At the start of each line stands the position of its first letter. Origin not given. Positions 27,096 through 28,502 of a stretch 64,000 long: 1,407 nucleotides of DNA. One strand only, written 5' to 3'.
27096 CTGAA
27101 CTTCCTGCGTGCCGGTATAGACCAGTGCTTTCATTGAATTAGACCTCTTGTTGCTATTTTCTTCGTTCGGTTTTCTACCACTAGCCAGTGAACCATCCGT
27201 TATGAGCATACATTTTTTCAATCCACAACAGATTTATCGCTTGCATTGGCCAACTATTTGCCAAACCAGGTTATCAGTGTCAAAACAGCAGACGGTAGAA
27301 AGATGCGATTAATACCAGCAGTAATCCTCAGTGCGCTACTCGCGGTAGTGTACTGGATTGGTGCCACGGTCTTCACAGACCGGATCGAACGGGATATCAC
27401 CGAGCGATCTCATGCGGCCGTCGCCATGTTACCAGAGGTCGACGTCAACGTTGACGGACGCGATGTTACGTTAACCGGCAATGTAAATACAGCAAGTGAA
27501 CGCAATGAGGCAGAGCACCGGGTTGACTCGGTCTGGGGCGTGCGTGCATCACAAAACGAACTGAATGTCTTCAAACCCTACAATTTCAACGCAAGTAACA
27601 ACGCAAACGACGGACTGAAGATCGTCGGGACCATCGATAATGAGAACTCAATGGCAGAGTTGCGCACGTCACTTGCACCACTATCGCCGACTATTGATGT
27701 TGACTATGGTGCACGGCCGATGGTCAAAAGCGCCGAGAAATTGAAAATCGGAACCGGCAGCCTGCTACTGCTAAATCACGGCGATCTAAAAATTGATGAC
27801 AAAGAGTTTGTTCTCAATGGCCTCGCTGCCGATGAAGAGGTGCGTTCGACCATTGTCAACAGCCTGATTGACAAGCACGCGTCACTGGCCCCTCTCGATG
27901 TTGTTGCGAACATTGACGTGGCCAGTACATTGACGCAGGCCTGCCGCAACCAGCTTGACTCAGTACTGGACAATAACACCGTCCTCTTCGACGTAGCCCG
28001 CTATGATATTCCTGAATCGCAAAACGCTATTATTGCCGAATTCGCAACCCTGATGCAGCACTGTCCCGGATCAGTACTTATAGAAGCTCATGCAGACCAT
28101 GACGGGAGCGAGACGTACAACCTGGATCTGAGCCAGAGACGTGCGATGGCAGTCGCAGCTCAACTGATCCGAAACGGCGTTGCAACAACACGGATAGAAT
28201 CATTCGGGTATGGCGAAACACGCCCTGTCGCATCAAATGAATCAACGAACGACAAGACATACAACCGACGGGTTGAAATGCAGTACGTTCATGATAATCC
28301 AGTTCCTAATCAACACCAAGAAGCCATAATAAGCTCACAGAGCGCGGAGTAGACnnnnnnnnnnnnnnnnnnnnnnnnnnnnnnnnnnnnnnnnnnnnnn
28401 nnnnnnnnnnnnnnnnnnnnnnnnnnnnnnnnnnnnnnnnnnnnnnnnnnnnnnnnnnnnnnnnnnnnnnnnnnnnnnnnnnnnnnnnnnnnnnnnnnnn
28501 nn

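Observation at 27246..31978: Coupled pair: cell-wall-tethered BON/OmpA-C membrane protein plus a 1207-aa membrane-anchored coiled-coil giant of no recognisable family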

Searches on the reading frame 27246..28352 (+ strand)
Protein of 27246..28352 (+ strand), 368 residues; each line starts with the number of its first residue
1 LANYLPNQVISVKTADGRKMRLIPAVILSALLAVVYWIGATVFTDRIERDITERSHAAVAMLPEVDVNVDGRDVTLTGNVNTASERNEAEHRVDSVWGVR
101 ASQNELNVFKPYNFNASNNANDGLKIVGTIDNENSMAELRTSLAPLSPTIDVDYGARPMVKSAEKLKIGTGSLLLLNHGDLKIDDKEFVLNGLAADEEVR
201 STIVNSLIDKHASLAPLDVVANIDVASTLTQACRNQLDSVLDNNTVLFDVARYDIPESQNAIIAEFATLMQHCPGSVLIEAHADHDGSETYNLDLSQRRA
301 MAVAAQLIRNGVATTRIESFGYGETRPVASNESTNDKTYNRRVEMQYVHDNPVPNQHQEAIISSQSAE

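Call 3: search_protein_families(library=pfam, proteins=[window:27246-28352:+], max_evalue=1)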
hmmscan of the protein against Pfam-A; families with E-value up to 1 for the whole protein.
window:27246-28352:+ (368 aa): 3 families
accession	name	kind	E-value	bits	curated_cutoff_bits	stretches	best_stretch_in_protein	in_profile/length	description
PF00691.25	OmpA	-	1.4e-19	70.7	27.2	1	247-341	1-98/98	OmpA family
PF04972.22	BON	-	1.2e-07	32.3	27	1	50-107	4-66/69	BON domain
PF04310.18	MukB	-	0.17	12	23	1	175-250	107-180/226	MukB N-terminal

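Call 4: search_protein_families(library=ncbifam, proteins=[window:27246-28352:+], max_evalue=1)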
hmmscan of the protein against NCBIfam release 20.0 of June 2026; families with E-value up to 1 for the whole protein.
window:27246-28352:+ (368 aa): 43 families (the best 25 are shown)
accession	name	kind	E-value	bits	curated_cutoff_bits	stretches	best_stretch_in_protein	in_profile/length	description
NF053611.1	YiaD_Gzip_OmpA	equivalog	9.2e-28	97.4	175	1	234-346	93-205/206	YiaD family glycine zipper/OmpA-like lipoprotein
NF053613.1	OMP_toxin_LptF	equivalog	1.1e-23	84.3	400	1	240-351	137-249/256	lipotoxin F family OmpA-related lipoprotein LptF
NF053585.1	OMP_LP_YfiB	equivalog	1.6e-21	76.9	128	1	244-344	56-157/163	outer membrane lipoprotein YfiB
NF053612.1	anchor_PA1041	equivalog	3.7e-21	76.2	250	1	226-346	113-234/236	PA1041 family peptidoglycan-binding anchor lipoprotein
TIGR02802.1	Pal_lipo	equivalog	1.4e-20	73.3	125.35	1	246-347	2-104/104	peptidoglycan-associated lipoprotein Pal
NF033763.1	exchanger_TraB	exception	1.3e-19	69.6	700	1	260-347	408-497/522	outer membrane exchange protein TraB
TIGR03350.1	type_VI_ompA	equivalog_domain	5e-18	65.4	139.8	1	228-345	14-135/137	type VI secretion system protein TssL, long form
NF045787.1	OmpABordt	equivalog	3.3e-17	62.8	200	1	238-348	79-190/194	outer membrane protein OmpA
NF007804.1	PRK10510.1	equivalog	1.2e-16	60.7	307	1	244-346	112-215/219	OmpA family lipoprotein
NF006508.0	PRK08944.1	subfamily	3.4e-15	56.1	259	1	260-353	195-293/304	MotB family protein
NF052230.1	T9SS_PorE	exception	3.6e-15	55.3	600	1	243-334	516-606/648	PorE family type IX secretion system protein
NF008067.1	PRK10802.1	equivalog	3.7e-15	56.2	261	1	228-345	51-169/171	peptidoglycan-associated lipoprotein Pal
TIGR03789.1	pdsO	hypoth_equivalog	6.2e-15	55.5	152.2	1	248-345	143-241/243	sortase-associated OmpA-like protein PdsO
NF006541.1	PRK09038.1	equivalog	7.3e-15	55.3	283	1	243-345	140-246/253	flagellar motor protein MotD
NF053607.1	CHU_0125_OmpA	equivalog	1.7e-14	53.3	620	1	239-346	528-635/639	CHU_0125 family OmpA-like outer membrane integrity protein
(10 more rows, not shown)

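Call 12: find_homologous_proteins(query=window:27303-28352:+, max_evalue=0.00001)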
Query window:27303-28352:+ (349 aa): 1983 proteins with E <= 0.00001 among 7724 candidates; the best 120 are listed.
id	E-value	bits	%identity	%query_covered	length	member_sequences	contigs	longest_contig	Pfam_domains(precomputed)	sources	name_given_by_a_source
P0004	2.5e-223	758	100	100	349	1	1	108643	PF00691.26,PF04972.23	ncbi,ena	-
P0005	5.4e-146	504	68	100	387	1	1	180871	PF00691.26,PF04972.23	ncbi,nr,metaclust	ncbi:hypothetical protein AB833_25545 [Chromatiales bacterium (ex Bugula neritina AB1)]|nr:hypotheti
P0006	4.1e-132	458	62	100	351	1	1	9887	PF00691.26,PF04972.23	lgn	-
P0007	1.7e-125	437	61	100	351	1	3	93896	PF00691.26,PF04972.23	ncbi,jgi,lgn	-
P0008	3.4e-113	396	55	100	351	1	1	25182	PF00691.26,PF04972.23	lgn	-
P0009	3.0e-112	393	54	100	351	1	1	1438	PF00691.26,PF04972.23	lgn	-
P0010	6.6e-112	392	54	100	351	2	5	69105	PF00691.26,PF04972.23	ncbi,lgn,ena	-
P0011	1.2e-111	391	55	100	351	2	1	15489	PF00691.26,PF04972.23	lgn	-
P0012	1.3e-110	388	52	100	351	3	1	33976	PF00691.26,PF04972.23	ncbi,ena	-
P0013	1.1e-109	385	54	100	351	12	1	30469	PF00691.26,PF04972.23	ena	-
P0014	1.4e-108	381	53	100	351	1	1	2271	PF00691.26,PF04972.23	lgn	-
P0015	9.0e-108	378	55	100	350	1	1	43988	PF00691.26,PF04972.23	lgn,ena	-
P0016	1.6e-105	371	53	100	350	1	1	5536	PF00691.26,PF04972.23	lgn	-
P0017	6.0e-105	369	51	100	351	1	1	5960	PF00691.26,PF04972.23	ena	-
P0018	7.2e-105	369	52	100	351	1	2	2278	PF00691.26,PF04972.23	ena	-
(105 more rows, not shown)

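Call 15: find_related_loci(query=A1, collection=genome_contigs, flank=8000)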
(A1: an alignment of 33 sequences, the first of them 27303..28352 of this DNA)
Query A1 (349 aa) in genome_contigs; peptide patterns used: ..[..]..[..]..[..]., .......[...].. (x = any residue, [..] = any of these).
282 stretches matched a pattern; 139 encode a relative of the query (tblastn E <= 1e-3); the best 80 are kept; 79 distinct loci.
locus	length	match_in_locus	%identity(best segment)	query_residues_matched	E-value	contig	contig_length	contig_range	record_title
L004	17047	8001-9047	68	1-349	2e-157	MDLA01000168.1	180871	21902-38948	Chromatiales bacterium (ex Bugula neritina AB1) isolate AB1-2 AB833_contig000168, whole genome shotgun sequence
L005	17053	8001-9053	61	1-349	3e-133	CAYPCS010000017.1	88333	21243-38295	MAG TPA_asm: uncultured Granulosicoccaceae bacterium isolate binchicken_co385_39 genome assembly, contig: NODE_78_length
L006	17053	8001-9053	54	1-349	3e-121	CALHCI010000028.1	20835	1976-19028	MAG: uncultured Granulosicoccaceae bacterium isolate L1_Bin_Bin_159_1 genome assembly, contig: c_000000776467, whole gen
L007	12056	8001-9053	52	1-349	9e-121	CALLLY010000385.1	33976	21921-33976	MAG: uncultured Granulosicoccaceae bacterium isolate L4_Bin_Bin_123_sub_1 genome assembly, contig: c_000001189274, whole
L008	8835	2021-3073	50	1-349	5e-109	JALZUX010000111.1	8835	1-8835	MAG: Granulosicoccaceae bacterium isolate g2_MAG_00011 g2_MAG_00011_000000000111, whole genome shotgun sequence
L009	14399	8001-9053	49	1-349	1e-108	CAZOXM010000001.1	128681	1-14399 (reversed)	MAG TPA_asm: uncultured Granulosicoccaceae bacterium isolate SRP268394_co1_155 genome assembly, contig: NODE_112_length_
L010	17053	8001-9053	52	1-349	4e-106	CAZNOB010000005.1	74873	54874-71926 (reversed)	MAG TPA_asm: uncultured Granulosicoccaceae bacterium isolate binchicken_co258_134 genome assembly, contig: NODE_107_leng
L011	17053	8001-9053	47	1-349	5e-102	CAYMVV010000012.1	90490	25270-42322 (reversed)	MAG TPA_asm: uncultured Granulosicoccaceae bacterium isolate SRP114822_co2_13 genome assembly, contig: NODE_163_length_9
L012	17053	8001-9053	49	1-349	2e-101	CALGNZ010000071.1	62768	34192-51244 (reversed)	MAG: uncultured Granulosicoccaceae bacterium isolate L4_Bin_METABAT__61_1_1 genome assembly, contig: c_000000592718, who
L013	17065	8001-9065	42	1-349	8e-87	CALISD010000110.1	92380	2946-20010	MAG: uncultured Granulosicoccaceae bacterium isolate R3_Bin_Bin_87_1 genome assembly, contig: c_000001248012, whole geno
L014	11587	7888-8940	48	1-349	1e-100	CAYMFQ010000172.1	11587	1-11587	MAG TPA_asm: uncultured Granulosicoccaceae bacterium isolate SRP268394_co1_152 genome assembly, contig: NODE_8830_length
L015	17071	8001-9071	41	1-349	2e-78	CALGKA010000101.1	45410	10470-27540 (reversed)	MAG: uncultured Granulosicoccaceae bacterium isolate H3_Bin_METABAT__122_1 genome assembly, contig: c_000001748597, whol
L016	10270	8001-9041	41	1-332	2e-72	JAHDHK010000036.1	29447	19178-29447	MAG: Chromatiales bacterium isolate MAG-68 RZ_4396, whole genome shotgun sequence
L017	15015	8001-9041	40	1-332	4e-72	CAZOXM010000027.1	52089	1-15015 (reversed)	MAG TPA_asm: uncultured Granulosicoccaceae bacterium isolate SRP268394_co1_155 genome assembly, contig: NODE_1004_length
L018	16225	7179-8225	40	1-332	7e-71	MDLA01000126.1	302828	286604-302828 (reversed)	Chromatiales bacterium (ex Bugula neritina AB1) isolate AB1-2 AB833_contig000126, whole genome shotgun sequence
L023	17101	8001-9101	39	1-349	2e-67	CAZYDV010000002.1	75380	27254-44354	MAG TPA_asm: uncultured Granulosicoccaceae bacterium isolate binchicken_co385_7 genome assembly, contig: NODE_121_length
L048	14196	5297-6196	28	35-327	5e-26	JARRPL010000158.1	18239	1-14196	MAG: Gemmatimonadota bacterium isolate Spart_175_MAG scaffold_6068, whole genome shotgun sequence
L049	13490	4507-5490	26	28-326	2e-25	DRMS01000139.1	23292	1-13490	MAG TPA_asm: Leucothrix mucor isolate HyVt-493 HyVt-493_k145_1400302, whole genome shotgun sequence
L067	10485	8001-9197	36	3-327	5e-20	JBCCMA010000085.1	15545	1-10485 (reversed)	MAG: Pseudomonadota bacterium isolate P01_C01_bin.4 k141_1535314_length_15545_cov_11.0000, whole genome shotgun sequence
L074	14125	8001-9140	36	28-326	4e-18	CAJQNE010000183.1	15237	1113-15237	MAG: uncultured Gammaproteobacteria bacterium isolate 10_20180412_Bin_Bin_167_1 genome assembly, contig: c_000002158589,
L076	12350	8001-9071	32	12-324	1e-17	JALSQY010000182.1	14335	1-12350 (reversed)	MAG: Methylothermaceae bacterium isolate 356-308_maxbin2_scaf2bin.122 356-308_scaffold_2599_c1, whole genome shotgun seq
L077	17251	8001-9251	26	1-326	2e-17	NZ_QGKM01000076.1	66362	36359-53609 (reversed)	Leucothrix pacifica strain JCM 18388 JCM18388_1__paired__trimmed__paired__contig_76, whole genome shotgun sequence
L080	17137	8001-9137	31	11-327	7e-17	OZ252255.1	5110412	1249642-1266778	MAG: Inquilinaceae bacterium isolate 34d7c57b-c46d-4362-b7ad-d9942087cf57 genome assembly, chromosome: 1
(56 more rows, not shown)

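Call 19: search_protein_families(library=pfam, proteins=[L048:6214-6996:+, L049:5511-8177:+, L067:9212-10228:+, L074:9162-9947:+, L076:9102-10160:+, L077:9272-10954:+, L080:9183-10067:+, L023:9132-10394:+, L017:9096-10736:+], max_evalue=0.01)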
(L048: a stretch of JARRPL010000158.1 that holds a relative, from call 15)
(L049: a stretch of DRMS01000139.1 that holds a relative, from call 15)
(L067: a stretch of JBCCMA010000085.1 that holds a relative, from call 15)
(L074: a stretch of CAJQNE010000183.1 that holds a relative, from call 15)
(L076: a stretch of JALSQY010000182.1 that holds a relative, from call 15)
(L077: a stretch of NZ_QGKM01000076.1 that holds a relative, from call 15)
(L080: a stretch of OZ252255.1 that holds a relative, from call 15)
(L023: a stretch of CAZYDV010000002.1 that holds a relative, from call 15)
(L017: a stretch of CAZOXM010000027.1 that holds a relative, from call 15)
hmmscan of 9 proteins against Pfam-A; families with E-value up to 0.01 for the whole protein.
L048:6214-6996:+ (260 aa): 3 families
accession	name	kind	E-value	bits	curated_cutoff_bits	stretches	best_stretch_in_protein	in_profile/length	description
PF14229.12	DUF4332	-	7.8e-24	84.6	23.2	1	123-241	2-120/122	Domain of unknown function (DUF4332)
PF11731.14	Cdd1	-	0.0027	18.3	25.5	1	173-221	5-53/86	Pathogenicity locus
PF06305.16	LapA_dom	-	0.0069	16.7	28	0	10-48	21-62/64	Lipopolysaccharide assembly protein A domain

L049:5511-8177:+ (888 aa): 2 families
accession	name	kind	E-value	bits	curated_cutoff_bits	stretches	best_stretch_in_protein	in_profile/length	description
PF14229.12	DUF4332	-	6.8e-23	81.6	23.2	1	766-886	2-122/122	Domain of unknown function (DUF4332)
PF14520.12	HHH_5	-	0.00031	21.6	27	0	819-849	3-33/57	Helix-hairpin-helix domain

L067:9212-10228:+ (338 aa): 1 family
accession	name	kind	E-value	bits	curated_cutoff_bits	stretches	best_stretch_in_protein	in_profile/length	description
PF11798.14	IMS_HHH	-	0.0013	19.3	24.4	1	274-294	12-32/32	IMS family HHH motif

L074:9162-9947:+ (261 aa): 3 families
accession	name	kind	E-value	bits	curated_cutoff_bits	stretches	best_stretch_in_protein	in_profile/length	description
PF14229.12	DUF4332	-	1.5e-25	90.2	23.2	1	136-255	2-122/122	Domain of unknown function (DUF4332)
PF11731.14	Cdd1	-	0.0014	19.3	25.5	0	130-162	7-39/86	Pathogenicity locus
PF06305.16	LapA_dom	-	0.008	16.5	28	0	8-49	23-63/64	Lipopolysaccharide assembly protein A domain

L076:9102-10160:+ (352 aa): 0 families

L077:9272-10954:+ (560 aa): 2 families
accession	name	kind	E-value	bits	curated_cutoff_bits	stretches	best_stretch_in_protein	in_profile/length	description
PF14229.12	DUF4332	-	5.5e-24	85.1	23.2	1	437-556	2-122/122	Domain of unknown function (DUF4332)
PF06305.16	LapA_dom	-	0.0021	18.3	28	1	7-51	18-62/64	Lipopolysaccharide assembly protein A domain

L080:9183-10067:+ (294 aa): 18 families
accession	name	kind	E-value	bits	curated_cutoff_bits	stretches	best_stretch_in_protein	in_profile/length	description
PF06818.20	Fez1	-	1.4e-05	26.1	34.4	1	39-161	42-154/199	Fez1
PF10473.14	CENP-F_leu_zip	-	3.7e-05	24.2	34.5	1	42-129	10-94/140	Leucine-rich repeats of kinetochore protein Cenp-F/LEK1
PF25764.1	KIF21A_4th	-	6.5e-05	23.1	33.1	1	34-125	53-145/183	KIF21A-like domain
PF19220.6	Rod_CreS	-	0.00032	20.3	100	1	39-199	45-193/359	Crescentin, rod domain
PF13851.11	GAS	-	0.00086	19.2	32.3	0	38-81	29-72/200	Growth-arrest specific micro-tubule binding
PF09787.14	Golgin_A5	-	0.0011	19.1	31.7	0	69-194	46-169/305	Golgin subfamily A member 5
PF23067.1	MG280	-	0.0011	18.9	27.4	1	49-174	56-185/259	Uncharacterised protein MG280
PF17045.10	CEP63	-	0.0012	19.1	33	0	88-159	32-97/263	Centrosomal protein of 63 kDa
PF11559.13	ADIP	-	0.0015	19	34.3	0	43-92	53-102/151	Afadin- and alpha -actinin-Binding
PF14362.11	DUF4407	-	0.0015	18.3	31.3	0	44-186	128-252/297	Domain of unknown function (DUF4407)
PF25450.1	Rab11-FIP3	-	0.0016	19.2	31.9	0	27-108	39-120/125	Rab11-FIP3-like domain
PF06295.17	ZapG-like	-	0.0019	18.7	33.5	0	13-79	2-68/123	Z-ring associated protein G-like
PF04859.17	DUF641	-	0.0026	18.5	27.6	0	40-80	82-122/127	Plant protein of unknown function (DUF641)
PF11932.13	DUF3450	-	0.0029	17.4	32.6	0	104-189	15-97/241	Protein of unknown function (DUF3450)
PF24922.1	ACBP4_C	-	0.005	17.5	31.2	0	87-166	13-99/105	Acyl-CoA-binding domain-containing protein 4-6, C-terminal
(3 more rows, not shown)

L023:9132-10394:+ (420 aa): 1 family
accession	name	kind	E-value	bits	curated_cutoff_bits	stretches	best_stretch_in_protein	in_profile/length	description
PF25610.1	HR1_TOCA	-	0.0003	21.5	27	1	84-165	8-87/90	TOCA family HR1 domain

L017:9096-10736:+ (546 aa): 3 families
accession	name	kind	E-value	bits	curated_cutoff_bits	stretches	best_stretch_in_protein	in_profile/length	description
PF16515.11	HIP1_clath_bdg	-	6.6e-05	23.7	28.8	1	320-396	19-95/99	Clathrin-binding domain of Huntingtin-interacting protein 1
PF25785.1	TPR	-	0.0021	18.8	27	1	302-360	2-60/110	Nucleoprotein TPR-like domain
PF09787.14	Golgin_A5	-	0.0054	16.7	31.7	1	303-444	43-183/305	Golgin subfamily A member 5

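Call 51: predict_structure(alignment_id=A1)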
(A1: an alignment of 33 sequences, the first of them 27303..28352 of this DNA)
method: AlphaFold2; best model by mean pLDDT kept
length: 349 residues; sequences in the alignment: 33
mean_pLDDT: 86.3   pTM: 0.58
mean pLDDT of the five models: 86.3, 85.1, 84.2, 83.1, 80.9
residues with pLDDT >= 90: 205; 70-90: 107; 50-70: 19; < 50: 18
segments of 3 or more residues with pLDDT < 50: 332-349
pLDDT, mean of each block of 10 residues (from residue 1): 86 89 86 91 88 92 91 91 91 95 93 93 90 93 94 95 96 91 94 94 85 81 87 88 93 89 79 88 95 92 69 66 86 48 39
secondary structure, 60 per line:
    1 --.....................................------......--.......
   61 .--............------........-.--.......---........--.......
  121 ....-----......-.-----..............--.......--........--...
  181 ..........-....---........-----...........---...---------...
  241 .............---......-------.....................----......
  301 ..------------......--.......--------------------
elements in order: H3-39 E46-51 E54-61 H64-75 E82-89 E94-100 E104-111 H114-124 E130-135 H143-156 E159-165 E168-175 H178-190 H192-195 E199-206 H212-222 E226-228 H238-253 E257-262 H270-290 E298-302 H315-320 E323-329
